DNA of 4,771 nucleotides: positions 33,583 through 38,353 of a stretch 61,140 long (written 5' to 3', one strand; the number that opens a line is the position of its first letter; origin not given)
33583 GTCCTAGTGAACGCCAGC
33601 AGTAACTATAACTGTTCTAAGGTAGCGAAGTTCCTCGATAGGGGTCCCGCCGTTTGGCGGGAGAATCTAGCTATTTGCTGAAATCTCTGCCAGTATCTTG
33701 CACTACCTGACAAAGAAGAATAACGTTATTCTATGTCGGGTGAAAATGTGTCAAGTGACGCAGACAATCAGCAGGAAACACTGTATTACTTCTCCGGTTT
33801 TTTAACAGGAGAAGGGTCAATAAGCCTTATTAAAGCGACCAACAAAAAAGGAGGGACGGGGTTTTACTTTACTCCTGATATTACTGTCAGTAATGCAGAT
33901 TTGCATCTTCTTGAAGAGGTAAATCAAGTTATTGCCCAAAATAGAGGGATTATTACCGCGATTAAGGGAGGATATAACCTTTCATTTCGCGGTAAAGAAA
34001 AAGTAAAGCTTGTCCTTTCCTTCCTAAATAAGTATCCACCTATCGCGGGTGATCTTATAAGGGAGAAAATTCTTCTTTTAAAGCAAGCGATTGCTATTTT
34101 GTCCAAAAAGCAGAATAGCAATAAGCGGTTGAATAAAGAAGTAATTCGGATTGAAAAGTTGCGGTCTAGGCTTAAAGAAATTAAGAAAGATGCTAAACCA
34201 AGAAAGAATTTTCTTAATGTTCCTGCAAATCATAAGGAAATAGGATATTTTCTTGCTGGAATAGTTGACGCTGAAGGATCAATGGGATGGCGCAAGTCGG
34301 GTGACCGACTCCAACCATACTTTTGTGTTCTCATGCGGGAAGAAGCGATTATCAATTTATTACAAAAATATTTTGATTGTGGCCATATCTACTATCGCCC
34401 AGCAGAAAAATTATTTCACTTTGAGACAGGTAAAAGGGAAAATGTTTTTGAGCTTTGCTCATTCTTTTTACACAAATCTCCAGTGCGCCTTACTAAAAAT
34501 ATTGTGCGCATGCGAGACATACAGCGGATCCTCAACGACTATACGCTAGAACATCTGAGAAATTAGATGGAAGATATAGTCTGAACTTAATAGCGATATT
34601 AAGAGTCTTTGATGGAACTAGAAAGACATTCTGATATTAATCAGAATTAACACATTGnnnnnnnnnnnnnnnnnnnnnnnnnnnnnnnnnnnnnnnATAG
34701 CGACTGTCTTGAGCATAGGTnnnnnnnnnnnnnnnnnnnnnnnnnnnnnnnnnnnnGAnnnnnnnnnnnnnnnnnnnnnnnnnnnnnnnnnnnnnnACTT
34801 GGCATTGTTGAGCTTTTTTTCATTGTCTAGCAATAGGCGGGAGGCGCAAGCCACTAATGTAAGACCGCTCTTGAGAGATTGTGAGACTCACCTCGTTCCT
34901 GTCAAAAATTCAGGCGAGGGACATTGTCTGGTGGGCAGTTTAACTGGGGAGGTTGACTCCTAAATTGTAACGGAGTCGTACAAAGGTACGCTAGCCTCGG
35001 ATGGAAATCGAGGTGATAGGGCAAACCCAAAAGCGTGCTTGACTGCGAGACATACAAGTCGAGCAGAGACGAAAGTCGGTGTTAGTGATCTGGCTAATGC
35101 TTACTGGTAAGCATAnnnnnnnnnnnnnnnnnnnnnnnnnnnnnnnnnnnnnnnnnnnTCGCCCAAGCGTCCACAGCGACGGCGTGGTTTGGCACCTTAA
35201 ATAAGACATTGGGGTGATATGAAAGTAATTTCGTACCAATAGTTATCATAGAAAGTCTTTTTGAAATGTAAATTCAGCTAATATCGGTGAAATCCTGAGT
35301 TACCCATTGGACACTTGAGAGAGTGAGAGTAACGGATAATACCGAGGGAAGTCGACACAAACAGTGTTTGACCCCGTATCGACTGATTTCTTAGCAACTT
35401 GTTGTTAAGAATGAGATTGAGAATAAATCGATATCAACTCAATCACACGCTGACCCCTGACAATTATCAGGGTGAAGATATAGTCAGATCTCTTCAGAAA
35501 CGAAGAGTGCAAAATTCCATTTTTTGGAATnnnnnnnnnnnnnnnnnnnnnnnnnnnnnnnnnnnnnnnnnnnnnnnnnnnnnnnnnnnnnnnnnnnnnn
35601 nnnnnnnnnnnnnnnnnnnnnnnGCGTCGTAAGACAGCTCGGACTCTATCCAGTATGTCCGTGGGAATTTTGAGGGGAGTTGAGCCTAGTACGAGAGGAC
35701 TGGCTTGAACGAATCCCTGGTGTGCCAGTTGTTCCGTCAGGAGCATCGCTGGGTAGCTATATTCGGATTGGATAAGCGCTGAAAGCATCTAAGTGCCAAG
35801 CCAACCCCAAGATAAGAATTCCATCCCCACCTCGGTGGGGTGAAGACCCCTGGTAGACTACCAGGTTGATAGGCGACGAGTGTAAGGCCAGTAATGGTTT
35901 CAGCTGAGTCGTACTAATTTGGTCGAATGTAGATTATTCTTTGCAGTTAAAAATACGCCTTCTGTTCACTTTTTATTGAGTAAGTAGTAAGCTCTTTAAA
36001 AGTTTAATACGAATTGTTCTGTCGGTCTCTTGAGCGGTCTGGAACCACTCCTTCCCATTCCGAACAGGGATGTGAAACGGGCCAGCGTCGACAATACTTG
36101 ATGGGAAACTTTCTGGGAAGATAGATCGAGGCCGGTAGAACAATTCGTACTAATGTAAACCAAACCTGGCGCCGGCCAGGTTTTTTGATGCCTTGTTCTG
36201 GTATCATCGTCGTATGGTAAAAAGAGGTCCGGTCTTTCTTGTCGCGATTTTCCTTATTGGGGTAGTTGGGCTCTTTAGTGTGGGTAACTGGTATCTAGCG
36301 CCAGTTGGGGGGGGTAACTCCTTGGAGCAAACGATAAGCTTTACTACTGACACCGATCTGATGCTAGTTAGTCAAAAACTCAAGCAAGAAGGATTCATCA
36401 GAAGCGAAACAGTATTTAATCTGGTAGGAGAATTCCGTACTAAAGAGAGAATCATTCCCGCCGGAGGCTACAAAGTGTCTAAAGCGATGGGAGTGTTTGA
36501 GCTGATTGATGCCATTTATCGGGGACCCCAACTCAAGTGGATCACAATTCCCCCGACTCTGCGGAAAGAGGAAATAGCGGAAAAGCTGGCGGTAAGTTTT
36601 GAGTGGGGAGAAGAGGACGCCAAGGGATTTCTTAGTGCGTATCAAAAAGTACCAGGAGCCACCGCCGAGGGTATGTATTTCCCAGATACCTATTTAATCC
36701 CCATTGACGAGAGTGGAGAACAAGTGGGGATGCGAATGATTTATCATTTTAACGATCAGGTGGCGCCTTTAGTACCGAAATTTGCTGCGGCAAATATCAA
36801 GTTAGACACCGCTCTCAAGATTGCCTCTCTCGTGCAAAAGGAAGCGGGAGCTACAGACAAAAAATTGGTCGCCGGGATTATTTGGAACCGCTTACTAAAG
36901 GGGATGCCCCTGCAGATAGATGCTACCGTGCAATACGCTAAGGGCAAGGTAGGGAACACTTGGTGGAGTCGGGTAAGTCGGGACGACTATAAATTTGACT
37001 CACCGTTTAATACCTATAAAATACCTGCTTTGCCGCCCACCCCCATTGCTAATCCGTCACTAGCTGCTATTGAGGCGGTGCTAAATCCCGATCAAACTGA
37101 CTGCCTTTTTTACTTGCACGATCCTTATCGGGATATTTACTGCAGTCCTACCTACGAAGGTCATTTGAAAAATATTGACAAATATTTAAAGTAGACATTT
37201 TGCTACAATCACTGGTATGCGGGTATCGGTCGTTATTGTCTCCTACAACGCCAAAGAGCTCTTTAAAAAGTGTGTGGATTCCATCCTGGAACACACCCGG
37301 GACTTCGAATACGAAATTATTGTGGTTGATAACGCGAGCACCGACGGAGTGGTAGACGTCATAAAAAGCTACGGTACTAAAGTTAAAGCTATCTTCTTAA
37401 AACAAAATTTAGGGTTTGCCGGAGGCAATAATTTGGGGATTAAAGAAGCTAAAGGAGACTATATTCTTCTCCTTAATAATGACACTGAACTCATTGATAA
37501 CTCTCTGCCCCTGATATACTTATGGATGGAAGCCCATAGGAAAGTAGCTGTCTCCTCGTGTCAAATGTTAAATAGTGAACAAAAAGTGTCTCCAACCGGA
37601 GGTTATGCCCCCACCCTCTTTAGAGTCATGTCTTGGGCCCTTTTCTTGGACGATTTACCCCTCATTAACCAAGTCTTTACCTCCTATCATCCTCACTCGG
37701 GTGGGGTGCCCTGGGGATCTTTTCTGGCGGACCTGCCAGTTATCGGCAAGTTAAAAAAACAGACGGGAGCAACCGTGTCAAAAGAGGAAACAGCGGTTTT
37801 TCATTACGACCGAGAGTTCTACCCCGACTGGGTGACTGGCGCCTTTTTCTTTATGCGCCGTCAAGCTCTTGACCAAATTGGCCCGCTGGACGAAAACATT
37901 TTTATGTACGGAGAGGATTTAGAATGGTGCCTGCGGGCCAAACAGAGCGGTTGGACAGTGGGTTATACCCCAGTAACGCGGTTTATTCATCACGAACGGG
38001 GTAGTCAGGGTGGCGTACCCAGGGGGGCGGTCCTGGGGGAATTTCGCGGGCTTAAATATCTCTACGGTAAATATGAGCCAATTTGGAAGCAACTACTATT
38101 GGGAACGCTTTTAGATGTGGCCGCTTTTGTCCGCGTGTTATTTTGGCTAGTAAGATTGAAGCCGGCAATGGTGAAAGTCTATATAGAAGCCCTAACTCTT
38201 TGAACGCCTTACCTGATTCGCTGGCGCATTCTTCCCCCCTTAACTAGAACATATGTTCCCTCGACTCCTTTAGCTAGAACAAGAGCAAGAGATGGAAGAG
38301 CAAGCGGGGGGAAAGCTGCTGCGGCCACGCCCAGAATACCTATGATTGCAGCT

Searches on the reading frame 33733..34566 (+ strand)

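Call 71: search_protein_families(library=pfam, proteins=[window:33733-34566:+], max_evalue=0.001)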
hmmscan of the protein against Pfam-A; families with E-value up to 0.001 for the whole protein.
window:33733-34566:+ (277 aa): 2 families
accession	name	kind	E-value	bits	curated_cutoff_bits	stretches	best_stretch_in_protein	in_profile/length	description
PF00961.24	LAGLIDADG_1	-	9.3e-14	52.6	23.1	2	21-104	2-88/102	LAGLIDADG endonuclease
PF14528.11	LAGLIDADG_3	-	0.00044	20.9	22.5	0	17-81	4-56/82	LAGLIDADG-like domain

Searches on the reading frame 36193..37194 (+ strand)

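Call 71: search_protein_families(library=pfam, proteins=[window:36193-37194:+], max_evalue=0.001)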
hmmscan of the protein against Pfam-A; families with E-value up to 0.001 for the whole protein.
window:36193-37194:+ (333 aa): 1 family
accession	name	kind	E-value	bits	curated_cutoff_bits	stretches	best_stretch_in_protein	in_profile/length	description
PF02618.21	YceG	-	2e-64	218.2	32.4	1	53-330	6-275/275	YceG-like family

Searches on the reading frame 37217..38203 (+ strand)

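Call 71: search_protein_families(library=pfam, proteins=[window:37217-38203:+], max_evalue=0.001)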
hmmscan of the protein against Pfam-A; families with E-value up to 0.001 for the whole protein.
window:37217-38203:+ (328 aa): 4 families
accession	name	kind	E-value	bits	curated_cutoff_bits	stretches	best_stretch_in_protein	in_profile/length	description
PF00535.33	Glycos_transf_2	-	2.1e-27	96.5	23.3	1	4-115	1-114/168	Glycosyl transferase family 2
PF13641.12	Glyco_tranf_2_3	-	5.7e-16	59.7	27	1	2-255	2-208/230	Glycosyltransferase like family 2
PF13632.12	Glyco_trans_2_3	-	1e-08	35.7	27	1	206-284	73-142/198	Glycosyl transferase family group 2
PF10111.15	Glyco_tranf_2_2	-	5.7e-07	29.7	27.3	1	4-90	1-92/276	Glycosyltransferase like family 2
